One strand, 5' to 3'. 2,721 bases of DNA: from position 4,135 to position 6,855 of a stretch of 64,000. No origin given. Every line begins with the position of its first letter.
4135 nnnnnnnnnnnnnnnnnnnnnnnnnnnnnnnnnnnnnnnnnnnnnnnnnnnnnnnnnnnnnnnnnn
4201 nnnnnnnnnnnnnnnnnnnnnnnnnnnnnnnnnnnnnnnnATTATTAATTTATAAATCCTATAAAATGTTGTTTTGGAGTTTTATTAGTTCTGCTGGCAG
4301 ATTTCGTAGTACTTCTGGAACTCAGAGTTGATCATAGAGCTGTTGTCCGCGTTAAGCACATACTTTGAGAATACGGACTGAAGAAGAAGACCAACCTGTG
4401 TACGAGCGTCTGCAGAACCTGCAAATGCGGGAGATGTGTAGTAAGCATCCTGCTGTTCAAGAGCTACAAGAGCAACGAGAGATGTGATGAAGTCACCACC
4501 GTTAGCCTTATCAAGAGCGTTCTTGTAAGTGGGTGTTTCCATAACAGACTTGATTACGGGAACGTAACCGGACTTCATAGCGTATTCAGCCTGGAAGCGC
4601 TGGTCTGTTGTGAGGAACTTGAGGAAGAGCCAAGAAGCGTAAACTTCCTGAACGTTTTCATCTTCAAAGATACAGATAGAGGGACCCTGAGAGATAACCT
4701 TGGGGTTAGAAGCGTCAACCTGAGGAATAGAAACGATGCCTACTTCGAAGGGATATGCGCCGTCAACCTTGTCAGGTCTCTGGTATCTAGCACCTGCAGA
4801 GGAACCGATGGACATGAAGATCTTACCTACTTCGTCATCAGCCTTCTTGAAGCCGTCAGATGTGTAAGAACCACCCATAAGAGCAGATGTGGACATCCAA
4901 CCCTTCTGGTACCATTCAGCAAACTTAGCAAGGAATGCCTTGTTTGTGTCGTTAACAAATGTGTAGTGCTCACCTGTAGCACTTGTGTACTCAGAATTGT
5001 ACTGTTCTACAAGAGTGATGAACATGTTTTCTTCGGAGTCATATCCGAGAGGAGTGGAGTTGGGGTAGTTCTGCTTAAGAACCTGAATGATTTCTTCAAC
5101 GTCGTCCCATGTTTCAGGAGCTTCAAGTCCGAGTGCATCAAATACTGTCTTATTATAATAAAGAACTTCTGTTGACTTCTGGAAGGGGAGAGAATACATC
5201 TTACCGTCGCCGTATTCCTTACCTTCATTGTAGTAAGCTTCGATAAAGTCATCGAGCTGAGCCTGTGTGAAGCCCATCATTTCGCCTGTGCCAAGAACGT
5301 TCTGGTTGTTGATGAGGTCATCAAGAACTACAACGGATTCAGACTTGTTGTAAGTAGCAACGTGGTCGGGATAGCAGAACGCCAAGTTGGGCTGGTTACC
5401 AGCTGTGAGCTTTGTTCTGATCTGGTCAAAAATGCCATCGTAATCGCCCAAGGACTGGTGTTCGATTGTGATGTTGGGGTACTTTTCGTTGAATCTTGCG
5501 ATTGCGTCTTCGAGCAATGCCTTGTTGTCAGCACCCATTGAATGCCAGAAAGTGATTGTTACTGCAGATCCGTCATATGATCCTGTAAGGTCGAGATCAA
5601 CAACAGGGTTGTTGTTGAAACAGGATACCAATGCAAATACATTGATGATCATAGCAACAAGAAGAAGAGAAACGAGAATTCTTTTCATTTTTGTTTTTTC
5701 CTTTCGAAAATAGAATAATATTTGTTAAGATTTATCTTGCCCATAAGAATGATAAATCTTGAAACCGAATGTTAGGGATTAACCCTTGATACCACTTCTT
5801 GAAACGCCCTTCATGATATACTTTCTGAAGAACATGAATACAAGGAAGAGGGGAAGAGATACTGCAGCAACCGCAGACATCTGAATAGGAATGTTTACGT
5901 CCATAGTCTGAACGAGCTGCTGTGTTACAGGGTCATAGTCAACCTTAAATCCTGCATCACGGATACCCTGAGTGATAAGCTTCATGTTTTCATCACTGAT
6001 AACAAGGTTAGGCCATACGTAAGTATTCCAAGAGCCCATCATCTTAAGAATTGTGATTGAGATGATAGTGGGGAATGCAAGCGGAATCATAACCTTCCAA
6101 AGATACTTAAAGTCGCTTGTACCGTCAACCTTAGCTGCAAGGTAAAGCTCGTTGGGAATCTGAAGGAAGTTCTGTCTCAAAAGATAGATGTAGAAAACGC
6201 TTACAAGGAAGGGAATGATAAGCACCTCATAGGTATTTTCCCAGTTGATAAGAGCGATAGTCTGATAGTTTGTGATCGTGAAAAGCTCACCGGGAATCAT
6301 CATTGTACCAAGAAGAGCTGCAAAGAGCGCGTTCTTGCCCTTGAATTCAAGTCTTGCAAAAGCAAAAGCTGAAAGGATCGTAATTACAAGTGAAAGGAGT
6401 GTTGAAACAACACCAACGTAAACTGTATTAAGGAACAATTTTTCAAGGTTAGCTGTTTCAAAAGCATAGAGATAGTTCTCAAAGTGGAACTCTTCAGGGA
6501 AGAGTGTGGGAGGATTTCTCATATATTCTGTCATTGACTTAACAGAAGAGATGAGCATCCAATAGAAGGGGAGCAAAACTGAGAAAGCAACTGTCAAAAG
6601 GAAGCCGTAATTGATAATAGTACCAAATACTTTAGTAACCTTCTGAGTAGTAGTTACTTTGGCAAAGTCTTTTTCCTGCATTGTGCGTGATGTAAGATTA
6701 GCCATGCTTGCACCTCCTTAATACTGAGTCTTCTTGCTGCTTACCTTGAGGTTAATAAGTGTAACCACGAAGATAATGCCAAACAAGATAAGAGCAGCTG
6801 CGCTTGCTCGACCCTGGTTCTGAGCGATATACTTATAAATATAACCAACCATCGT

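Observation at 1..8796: Secreted SNase nuclease and a giant lipoprotein built into a sugar-type (CUT1) ABC importer operon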

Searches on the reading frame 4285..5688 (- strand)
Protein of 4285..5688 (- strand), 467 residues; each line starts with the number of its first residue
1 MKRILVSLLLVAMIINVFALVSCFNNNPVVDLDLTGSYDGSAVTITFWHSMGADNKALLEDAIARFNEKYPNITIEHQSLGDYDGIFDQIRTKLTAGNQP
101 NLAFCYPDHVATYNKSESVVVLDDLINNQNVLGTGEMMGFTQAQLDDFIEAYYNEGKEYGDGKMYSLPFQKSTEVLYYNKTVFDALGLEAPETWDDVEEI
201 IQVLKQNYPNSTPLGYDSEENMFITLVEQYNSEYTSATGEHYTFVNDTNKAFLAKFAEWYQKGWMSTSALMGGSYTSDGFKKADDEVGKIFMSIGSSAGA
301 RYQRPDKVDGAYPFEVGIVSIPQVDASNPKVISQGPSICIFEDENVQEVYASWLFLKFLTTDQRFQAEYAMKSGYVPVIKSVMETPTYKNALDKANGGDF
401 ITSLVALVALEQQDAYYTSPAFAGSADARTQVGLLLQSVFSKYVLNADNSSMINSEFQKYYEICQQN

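Call 7: search_protein_families(library=pfam, proteins=[window:4285-5688:-], max_evalue=0.01)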
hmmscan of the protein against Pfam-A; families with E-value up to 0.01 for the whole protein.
window:4285-5688:- (467 aa): 2 families
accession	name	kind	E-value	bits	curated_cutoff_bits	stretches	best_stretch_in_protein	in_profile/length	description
PF13416.11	SBP_bac_8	-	9e-35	121.2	27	1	62-391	2-274/279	Bacterial extracellular solute-binding protein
PF01547.30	SBP_bac_1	-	3.7e-23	83.4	26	1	56-362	8-303/307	Bacterial extracellular solute-binding protein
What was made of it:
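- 4285..5688 (-): Substrate-binding lipoprotein, 467 aa, of the UgpB-related branch of CUT1. It keeps Y83, S172, S293 and Y375 (phosphate ligands of UgpB) plus D108, G335 and R429. The glycerol Trp clamp is replaced by a variable residue and Phe223. SBP_bac_8 121 bits (call 7).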

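Call 8: search_protein_families(library=ncbifam, proteins=[window:4285-5688:-], max_evalue=0.01)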
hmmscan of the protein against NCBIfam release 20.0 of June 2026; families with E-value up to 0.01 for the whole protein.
window:4285-5688:- (467 aa): 5 families
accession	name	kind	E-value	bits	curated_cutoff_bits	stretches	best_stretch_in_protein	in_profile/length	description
NF008211.0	PRK10974.1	equivalog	8.9e-22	77.3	411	1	40-402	23-375/439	sn-glycerol-3-phosphate ABC transporter substrate-binding protein UgpB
TIGR03850.1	bind_CPR_0540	equivalog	1.8e-13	49.9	299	1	3-382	2-366/437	carbohydrate ABC transporter substrate-binding protein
NF045826.1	lipo_P68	equivalog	1.1e-10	40.7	200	1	1-183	1-173/669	P68 family surface lipoprotein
TIGR03851.1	chitin_NgcE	equivalog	1.1e-05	24.6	399.65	1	60-218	57-205/450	N-acetylglucosamine/diacetylchitobiose ABC transporter substrate-binding protein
NF053763.1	ABCarbgalBndGanS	equivalog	0.00087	18.2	700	1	11-199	7-171/420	galactooligosaccharide ABC transporter substrate-binding protein GanS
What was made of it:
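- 4285..5688 (-): Best NCBIfam hit UgpB, 77 bits against 411 (call 8).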

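Call 19: search_solved_structures(query=window:4285-5688:-, max_evalue=0.001)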
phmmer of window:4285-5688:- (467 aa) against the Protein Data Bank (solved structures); distinct sequences matched with E-value up to 0.001: 63 (the best 60 are shown).
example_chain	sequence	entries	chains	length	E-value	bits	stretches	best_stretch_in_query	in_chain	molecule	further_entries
6x84_A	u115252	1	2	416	4.4e-16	62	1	42-402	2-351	sn-glycerol-3-phosphate-binding periplasmic protein UgpB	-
4aq4_A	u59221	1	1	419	5.8e-16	61.6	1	42-402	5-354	SN-GLYCEROL-3-PHOSPHATE-BINDING PERIPLASMIC PROTEIN UGPB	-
7c0x_A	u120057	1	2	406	6.3e-16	61.5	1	43-390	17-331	Sugar ABC transporter, periplasmic sugar-binding protein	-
7c0f_A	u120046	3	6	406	6.3e-16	61.5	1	43-390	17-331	Sugar ABC transporter, periplasmic sugar-binding protein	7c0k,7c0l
7c0v_A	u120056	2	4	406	8.1e-16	61.2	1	43-390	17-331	Sugar ABC transporter, periplasmic sugar-binding protein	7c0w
7c0y_A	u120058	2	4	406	1.4e-15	60.3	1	43-390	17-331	Sugar ABC transporter, periplasmic sugar-binding protein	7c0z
7c0t_A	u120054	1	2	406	1.6e-15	60.2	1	43-390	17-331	Sugar ABC transporter, periplasmic sugar-binding protein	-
7c0u_A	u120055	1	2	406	1.6e-15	60.2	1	43-390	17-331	Sugar ABC transporter, periplasmic sugar-binding protein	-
7c16_A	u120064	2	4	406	1.7e-15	60.1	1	43-390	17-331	Sugar ABC transporter, periplasmic sugar-binding protein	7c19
7c0o_A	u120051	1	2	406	2.2e-15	59.7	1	43-390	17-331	Sugar ABC transporter, periplasmic sugar-binding protein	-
7c0r_A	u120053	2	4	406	3.1e-15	59.2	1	43-390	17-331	Sugar ABC transporter, periplasmic sugar-binding protein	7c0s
7c14_A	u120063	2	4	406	3.8e-15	59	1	43-390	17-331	Sugar ABC transporter, periplasmic sugar-binding protein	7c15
9lff_A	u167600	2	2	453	1.3e-12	50.6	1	43-390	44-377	SN-glycerol-3-phophate ABC transporter, periplasmic SN-glycerol-3-phosphate-binding protei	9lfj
9xf5_A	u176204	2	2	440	3.2e-11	46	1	41-363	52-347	ABC transporter substrate-binding protein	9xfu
7c1b_A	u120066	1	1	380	2.8e-10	42.9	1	162-390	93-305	Sugar ABC transporter, periplasmic sugar-binding protein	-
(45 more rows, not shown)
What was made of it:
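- Closest known: UgpB-clade binding proteins. Same: They are the nearest solved relatives of the binding protein (call 19).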

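Call 61: list_cluster_members(proteins=[P0001, P0121, window:4285-5688:-])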
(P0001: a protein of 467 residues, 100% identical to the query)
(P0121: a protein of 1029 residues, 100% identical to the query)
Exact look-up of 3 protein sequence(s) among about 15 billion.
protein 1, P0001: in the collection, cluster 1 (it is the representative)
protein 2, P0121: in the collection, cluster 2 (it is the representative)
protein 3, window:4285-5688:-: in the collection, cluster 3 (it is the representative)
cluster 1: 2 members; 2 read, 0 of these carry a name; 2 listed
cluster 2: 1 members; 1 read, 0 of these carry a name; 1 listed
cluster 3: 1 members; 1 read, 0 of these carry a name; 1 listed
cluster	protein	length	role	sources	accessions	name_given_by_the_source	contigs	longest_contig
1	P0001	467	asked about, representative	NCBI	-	-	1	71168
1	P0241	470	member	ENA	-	-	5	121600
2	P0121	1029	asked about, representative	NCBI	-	-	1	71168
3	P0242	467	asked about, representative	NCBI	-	-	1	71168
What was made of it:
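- Tried and rejected: list_cluster_members gave no names or accessions (call 61).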

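Call 63: search_solved_structures(query=window:4285-5688:-, max_evalue=1e-14, show_alignments=3)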
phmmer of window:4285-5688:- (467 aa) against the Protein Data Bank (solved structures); distinct sequences matched with E-value up to 1e-14: 12.
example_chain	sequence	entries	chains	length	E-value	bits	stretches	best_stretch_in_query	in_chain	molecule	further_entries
6x84_A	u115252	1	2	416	4.4e-16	62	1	42-402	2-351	sn-glycerol-3-phosphate-binding periplasmic protein UgpB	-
4aq4_A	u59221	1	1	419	5.8e-16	61.6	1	42-402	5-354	SN-GLYCEROL-3-PHOSPHATE-BINDING PERIPLASMIC PROTEIN UGPB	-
7c0x_A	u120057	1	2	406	6.3e-16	61.5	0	43-390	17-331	Sugar ABC transporter, periplasmic sugar-binding protein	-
7c0f_A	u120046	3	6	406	6.3e-16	61.5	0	43-390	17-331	Sugar ABC transporter, periplasmic sugar-binding protein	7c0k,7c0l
7c0v_A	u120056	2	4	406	8.1e-16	61.2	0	43-390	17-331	Sugar ABC transporter, periplasmic sugar-binding protein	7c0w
7c0y_A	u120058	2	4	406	1.4e-15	60.3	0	43-390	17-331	Sugar ABC transporter, periplasmic sugar-binding protein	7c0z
7c0t_A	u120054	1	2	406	1.6e-15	60.2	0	43-390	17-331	Sugar ABC transporter, periplasmic sugar-binding protein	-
7c0u_A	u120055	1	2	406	1.6e-15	60.2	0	43-390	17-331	Sugar ABC transporter, periplasmic sugar-binding protein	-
7c16_A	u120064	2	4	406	1.7e-15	60.1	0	43-390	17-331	Sugar ABC transporter, periplasmic sugar-binding protein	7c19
7c0o_A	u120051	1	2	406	2.2e-15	59.7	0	43-390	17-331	Sugar ABC transporter, periplasmic sugar-binding protein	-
7c0r_A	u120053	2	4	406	3.1e-15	59.2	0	43-390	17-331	Sugar ABC transporter, periplasmic sugar-binding protein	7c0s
7c14_A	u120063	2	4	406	3.8e-15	59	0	43-390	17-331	Sugar ABC transporter, periplasmic sugar-binding protein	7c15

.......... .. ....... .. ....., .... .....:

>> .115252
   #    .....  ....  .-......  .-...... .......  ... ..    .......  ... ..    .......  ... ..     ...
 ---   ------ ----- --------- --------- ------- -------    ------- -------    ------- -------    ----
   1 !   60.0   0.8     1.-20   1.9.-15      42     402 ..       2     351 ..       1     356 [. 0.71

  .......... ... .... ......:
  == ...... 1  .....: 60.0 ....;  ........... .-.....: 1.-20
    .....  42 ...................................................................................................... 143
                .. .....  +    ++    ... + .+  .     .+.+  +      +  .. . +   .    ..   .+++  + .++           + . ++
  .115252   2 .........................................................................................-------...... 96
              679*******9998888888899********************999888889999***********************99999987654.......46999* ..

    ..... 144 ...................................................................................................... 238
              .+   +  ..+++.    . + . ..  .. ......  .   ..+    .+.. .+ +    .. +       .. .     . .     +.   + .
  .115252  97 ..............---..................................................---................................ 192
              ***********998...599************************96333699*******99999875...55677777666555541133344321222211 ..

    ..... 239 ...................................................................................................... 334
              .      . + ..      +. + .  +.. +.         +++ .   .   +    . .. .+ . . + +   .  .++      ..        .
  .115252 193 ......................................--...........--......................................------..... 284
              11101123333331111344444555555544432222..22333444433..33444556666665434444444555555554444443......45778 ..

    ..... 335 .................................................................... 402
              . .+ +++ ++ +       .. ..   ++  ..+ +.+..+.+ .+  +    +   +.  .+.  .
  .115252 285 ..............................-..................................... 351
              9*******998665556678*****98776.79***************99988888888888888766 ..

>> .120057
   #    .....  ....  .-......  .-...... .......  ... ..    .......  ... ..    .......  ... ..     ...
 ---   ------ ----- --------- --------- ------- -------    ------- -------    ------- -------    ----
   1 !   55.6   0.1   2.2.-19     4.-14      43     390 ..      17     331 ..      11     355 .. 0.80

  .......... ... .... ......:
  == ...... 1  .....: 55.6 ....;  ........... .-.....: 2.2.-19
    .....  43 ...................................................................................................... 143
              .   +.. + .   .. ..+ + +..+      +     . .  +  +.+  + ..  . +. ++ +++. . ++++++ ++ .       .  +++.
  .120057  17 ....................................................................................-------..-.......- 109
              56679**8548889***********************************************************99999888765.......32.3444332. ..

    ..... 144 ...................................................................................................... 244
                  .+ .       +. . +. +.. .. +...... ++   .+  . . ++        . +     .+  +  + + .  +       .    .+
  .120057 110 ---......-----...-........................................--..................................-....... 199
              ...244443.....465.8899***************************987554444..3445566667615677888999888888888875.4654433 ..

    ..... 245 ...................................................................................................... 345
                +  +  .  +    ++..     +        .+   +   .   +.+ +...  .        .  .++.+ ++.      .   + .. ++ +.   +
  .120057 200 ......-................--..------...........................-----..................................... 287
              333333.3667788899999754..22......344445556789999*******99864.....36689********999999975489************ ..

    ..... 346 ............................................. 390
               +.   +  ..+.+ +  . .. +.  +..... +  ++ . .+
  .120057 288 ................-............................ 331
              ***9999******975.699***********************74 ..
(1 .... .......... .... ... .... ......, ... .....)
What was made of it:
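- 4285..5688 (-): Best PDB hits are E. coli UgpB 6x84/4aq4, the 7c0f series and 9lff (calls 19, 63).
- The nearest solved relatives are UgpB proteins (calls 19, 63).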

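Call 98: search_protein_representatives(protein=window:4285-5688:-)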
Query: 467 residues. Proteins with E-value up to 0.001 (for the whole library): 5284; up to 1e-10: 1595; up to 1e-30: 451. The best 150 are listed.
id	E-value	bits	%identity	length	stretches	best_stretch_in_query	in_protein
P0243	8.4e-192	654.4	65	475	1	1-465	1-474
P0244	5.0e-187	638.7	64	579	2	42-465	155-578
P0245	4.5e-138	477.3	52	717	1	39-463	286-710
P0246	1.5e-135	469.1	57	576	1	40-436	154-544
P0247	1.8e-131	455.6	52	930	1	30-464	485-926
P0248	5.4e-131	454.0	51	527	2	184-465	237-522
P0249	1.7e-129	449.1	53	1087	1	26-439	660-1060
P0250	2.0e-129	448.8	52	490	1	1-441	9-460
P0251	8.3e-127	440.2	51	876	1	36-459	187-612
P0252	1.3e-126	439.5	55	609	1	35-441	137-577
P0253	4.8e-126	437.7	51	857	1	35-464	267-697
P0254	1.3e-125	436.2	49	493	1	4-465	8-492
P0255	3.2e-125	435.0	51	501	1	6-459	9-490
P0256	3.7e-125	434.7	53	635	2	1-394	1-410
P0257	9.5e-125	433.4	54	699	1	35-444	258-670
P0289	5.7e-110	384.7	44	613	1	32-464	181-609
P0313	7.1e-98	344.8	44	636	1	33-440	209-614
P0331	5.1e-87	309.1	43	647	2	31-404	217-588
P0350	1.8e-76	274.3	42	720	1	42-439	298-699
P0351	1.2e-74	268.3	37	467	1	4-442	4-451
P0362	1.4e-68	248.3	37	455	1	2-462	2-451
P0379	7.5e-64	232.7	41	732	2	211-464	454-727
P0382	1.5e-62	228.5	33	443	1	2-449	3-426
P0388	2.1e-60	221.3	34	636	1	40-438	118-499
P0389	2.3e-60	221.2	38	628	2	41-208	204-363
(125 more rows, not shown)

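Call 100: search_protein_families(library=ncbifam, proteins=[P0382, P0388, P0351, P0362, P0389, P0350, P0379, P0331, P0313, P0289], max_evalue=1e-8)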
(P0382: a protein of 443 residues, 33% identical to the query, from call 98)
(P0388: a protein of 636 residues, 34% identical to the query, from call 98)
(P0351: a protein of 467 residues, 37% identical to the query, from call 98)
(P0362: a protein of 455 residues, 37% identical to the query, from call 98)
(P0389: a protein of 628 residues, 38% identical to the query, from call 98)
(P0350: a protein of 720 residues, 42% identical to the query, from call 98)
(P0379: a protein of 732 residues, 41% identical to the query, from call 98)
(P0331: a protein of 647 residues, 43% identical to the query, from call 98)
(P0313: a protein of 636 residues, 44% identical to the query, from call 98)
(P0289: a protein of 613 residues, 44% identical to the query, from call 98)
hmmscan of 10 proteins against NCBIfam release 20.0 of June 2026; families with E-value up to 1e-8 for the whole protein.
P0382 (443 aa): 1 family
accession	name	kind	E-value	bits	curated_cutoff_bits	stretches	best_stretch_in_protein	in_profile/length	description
TIGR03850.1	bind_CPR_0540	equivalog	8.2e-14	51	299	1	3-184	1-186/437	carbohydrate ABC transporter substrate-binding protein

P0388 (636 aa): 0 families

P0351 (467 aa): 1 family
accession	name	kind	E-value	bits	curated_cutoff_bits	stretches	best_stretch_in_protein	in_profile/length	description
NF008211.0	PRK10974.1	equivalog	1.4e-14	53.5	411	1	40-409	24-381/439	sn-glycerol-3-phosphate ABC transporter substrate-binding protein UgpB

P0362 (455 aa): 1 family
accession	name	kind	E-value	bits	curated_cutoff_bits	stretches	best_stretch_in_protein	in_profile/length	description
TIGR03850.1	bind_CPR_0540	equivalog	7.2e-10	38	299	1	4-212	4-192/437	carbohydrate ABC transporter substrate-binding protein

P0389 (628 aa): 1 family
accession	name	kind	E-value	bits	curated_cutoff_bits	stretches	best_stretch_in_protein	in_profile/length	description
NF008211.0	PRK10974.1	equivalog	3.8e-26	91.7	411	1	206-562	27-366/439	sn-glycerol-3-phosphate ABC transporter substrate-binding protein UgpB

P0350 (720 aa): 2 families
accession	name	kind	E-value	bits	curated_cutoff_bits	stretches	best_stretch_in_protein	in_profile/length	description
NF008211.0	PRK10974.1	equivalog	5.4e-13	48.3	411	1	294-659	22-368/439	sn-glycerol-3-phosphate ABC transporter substrate-binding protein UgpB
TIGR02543.1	List_Bact_rpt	repeat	3e-10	40.3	20.95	0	63-105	1-43/44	TIGR02543 family repeat protein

P0379 (732 aa): 1 family
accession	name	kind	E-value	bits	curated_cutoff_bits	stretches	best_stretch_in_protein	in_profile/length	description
NF008211.0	PRK10974.1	equivalog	1.7e-10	40.1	411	0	239-399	15-161/439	sn-glycerol-3-phosphate ABC transporter substrate-binding protein UgpB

P0331 (647 aa): 1 family
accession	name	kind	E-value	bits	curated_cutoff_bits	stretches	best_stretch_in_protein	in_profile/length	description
NF008211.0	PRK10974.1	equivalog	9e-09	34.4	411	0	354-569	136-358/439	sn-glycerol-3-phosphate ABC transporter substrate-binding protein UgpB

P0313 (636 aa): 2 families
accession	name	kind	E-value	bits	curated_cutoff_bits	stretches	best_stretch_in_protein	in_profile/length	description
NF008211.0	PRK10974.1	equivalog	8.8e-16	57.5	411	1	218-559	27-358/439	sn-glycerol-3-phosphate ABC transporter substrate-binding protein UgpB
TIGR03850.1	bind_CPR_0540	equivalog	1.1e-12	47.3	299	1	234-385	50-193/437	carbohydrate ABC transporter substrate-binding protein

P0289 (613 aa): 2 families
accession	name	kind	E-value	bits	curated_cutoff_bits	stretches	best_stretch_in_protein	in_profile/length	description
NF008211.0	PRK10974.1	equivalog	2.1e-11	43.1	411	1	192-345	27-180/439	sn-glycerol-3-phosphate ABC transporter substrate-binding protein UgpB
TIGR03850.1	bind_CPR_0540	equivalog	2.9e-09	36.1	299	1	207-345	49-190/437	carbohydrate ABC transporter substrate-binding protein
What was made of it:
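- On Mollicutes nuclease-ABC 'nucleotide transporter' operon: None of 10 distant relatives matched it at E <= 1e-8 (call 100).
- Closest known: Mollicutes lipoprotein-SNase-ABC operon. Different: None of 10 more distant relatives tested matched the P68 model at E <= 1e-8 (call 100).
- Tried and rejected: They are not (call 100).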

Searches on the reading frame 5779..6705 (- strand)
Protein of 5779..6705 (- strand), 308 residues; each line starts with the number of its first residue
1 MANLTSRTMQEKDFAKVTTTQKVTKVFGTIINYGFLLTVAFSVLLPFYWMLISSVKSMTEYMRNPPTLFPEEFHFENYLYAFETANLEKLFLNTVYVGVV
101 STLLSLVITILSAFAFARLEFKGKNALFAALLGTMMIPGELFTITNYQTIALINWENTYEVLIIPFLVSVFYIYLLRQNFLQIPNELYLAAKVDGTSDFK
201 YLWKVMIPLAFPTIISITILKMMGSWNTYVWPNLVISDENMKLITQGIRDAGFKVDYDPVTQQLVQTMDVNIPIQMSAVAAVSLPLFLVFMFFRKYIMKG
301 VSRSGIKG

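Call 7: search_protein_families(library=pfam, proteins=[window:5779-6705:-], max_evalue=0.01)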
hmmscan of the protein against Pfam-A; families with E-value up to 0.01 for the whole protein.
window:5779-6705:- (308 aa): 1 family
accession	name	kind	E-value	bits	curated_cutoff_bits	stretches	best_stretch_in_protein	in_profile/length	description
PF00528.27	BPD_transp_1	-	4.3e-13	49.8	26.4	1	106-302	33-183/184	Binding-protein-dependent transport system inner membrane component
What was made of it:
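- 5779..6705 (-): Permease B (UgpE/MalG-like), 308 aa. BPD_transp_1, 49.8 bits (call 7).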

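Call 8: search_protein_families(library=ncbifam, proteins=[window:5779-6705:-], max_evalue=0.01)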
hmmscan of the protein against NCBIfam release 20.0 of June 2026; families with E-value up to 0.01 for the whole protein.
window:5779-6705:- (308 aa): 15 families
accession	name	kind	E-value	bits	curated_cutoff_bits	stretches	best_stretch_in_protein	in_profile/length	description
NF008210.0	PRK10973.1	equivalog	1e-27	97.5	297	1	30-251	10-237/281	sn-glycerol-3-phosphate ABC transporter permease UgpE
NF040932.1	ABC_arch_GlcU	equivalog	2.4e-23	83.1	340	1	38-302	11-265/272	glucose ABC transporter permease GlcU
NF008231.0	PRK10998.1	equivalog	2e-14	53.8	261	1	90-308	84-296/296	maltose ABC transporter permease MalG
TIGR01581.1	Mo_ABC_porter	hypoth_equivalog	2.1e-09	37.2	210.3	1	92-221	24-167/225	ABC transporter permease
NF040839.1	tungstate_WtpB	equivalog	2.3e-09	37.3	340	1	85-221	40-189/251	tungstate ABC transporter permease WtpB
NF007047.0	PRK09500.1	equivalog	7.1e-09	35.6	326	1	31-223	6-194/257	spermidine/putrescine ABC transporter permease PotC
NF006939.0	PRK09421.1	equivalog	3.5e-06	26.6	262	0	90-137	12-58/230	molybdate ABC transporter permease subunit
TIGR02141.1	modB_ABC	equivalog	4.9e-05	23.1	182.6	1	94-221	3-144/208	molybdate ABC transporter permease subunit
NF007044.0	PRK09497.1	equivalog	7.4e-05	22.3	348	1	164-235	157-228/285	spermidine/putrescine ABC transporter permease PotB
NF011624.0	PRK15050.1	equivalog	0.00069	18.8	247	0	179-229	183-233/297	2-aminoethylphosphonate ABC transporter permease subunit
TIGR00969.1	3a0106s02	subfamily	0.00087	18.8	240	1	75-215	47-201/272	sulfate ABC transporter permease subunit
TIGR03262.1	PhnU2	equivalog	0.00098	17.9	593.25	0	39-143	14-108/546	putative 2-aminoethylphosphonate ABC transporter permease subunit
TIGR03416.1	ABC_choXWV_perm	equivalog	0.0015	18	363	1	176-231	169-224/267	choline ABC transporter permease subunit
NF008196.0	PRK10952.1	equivalog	0.0018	17.2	439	1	179-218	230-269/356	glycine betaine/L-proline ABC transporter permease ProW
NF043073.1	MMSYN1_0195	equivalog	0.0071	14.5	1250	0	71-220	39-190/1021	spermidine/putrescine ABC transporter permease/substrate-binding protein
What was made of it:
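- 5779..6705 (-): Best NCBIfam hit UgpE, 97.5 bits against a cut-off of 297 (call 8).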
